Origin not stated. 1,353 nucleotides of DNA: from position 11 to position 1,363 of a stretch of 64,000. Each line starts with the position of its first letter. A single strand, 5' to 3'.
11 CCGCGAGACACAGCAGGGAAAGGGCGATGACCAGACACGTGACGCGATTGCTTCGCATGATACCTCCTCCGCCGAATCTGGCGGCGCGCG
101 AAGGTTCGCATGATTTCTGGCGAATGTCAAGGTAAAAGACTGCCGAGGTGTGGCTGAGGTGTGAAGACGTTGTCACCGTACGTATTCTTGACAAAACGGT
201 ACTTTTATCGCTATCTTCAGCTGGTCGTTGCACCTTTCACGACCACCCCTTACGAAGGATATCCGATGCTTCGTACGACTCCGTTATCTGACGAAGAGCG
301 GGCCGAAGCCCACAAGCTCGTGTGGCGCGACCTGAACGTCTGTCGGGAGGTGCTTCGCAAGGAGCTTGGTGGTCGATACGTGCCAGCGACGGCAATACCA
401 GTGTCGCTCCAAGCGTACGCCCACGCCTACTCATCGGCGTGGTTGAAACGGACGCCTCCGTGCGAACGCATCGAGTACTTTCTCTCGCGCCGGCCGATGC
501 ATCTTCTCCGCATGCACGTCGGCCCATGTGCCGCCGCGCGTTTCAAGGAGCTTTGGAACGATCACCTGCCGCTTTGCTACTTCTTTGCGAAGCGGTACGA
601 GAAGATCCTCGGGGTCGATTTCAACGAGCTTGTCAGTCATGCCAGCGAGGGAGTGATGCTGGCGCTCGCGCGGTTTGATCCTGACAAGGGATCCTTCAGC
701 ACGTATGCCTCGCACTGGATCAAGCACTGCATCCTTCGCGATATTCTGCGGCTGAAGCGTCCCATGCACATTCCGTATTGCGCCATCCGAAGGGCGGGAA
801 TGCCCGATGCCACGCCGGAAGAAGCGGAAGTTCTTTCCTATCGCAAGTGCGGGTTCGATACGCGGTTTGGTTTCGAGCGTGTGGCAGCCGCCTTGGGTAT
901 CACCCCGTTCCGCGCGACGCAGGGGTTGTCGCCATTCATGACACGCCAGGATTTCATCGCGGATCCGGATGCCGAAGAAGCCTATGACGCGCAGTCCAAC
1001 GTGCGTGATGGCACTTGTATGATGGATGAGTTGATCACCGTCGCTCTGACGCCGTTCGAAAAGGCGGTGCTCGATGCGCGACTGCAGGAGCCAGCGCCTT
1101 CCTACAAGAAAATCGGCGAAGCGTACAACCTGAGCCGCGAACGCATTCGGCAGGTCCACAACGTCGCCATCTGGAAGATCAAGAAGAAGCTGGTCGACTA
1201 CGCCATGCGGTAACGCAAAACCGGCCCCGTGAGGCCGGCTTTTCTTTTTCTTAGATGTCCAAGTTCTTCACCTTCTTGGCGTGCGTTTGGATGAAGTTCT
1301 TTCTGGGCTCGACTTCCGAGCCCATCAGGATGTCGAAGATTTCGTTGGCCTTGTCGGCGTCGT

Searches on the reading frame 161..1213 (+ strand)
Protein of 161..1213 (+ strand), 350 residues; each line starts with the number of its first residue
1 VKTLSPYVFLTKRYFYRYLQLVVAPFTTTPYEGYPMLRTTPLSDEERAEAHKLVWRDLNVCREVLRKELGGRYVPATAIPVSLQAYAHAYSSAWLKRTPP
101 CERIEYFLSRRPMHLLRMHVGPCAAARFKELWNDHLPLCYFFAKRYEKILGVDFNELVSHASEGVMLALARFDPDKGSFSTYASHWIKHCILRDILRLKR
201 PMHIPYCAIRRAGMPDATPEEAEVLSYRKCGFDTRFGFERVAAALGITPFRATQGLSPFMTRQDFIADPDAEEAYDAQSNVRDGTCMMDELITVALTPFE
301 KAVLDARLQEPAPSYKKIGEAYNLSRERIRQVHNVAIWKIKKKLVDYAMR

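Call 19: search_protein_families(library=pfam, proteins=[window:161-1213:+], max_evalue=0.01)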
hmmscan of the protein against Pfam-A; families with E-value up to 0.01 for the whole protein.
window:161-1213:+ (350 aa): 2 families
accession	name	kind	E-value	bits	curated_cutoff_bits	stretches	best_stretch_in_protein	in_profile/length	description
PF04542.20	Sigma70_r2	-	3.8e-12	46.3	24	1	131-200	1-70/71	Sigma-70 region 2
PF04545.22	Sigma70_r4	-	9.8e-09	35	24.1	1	296-342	5-50/50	Sigma-70, region 4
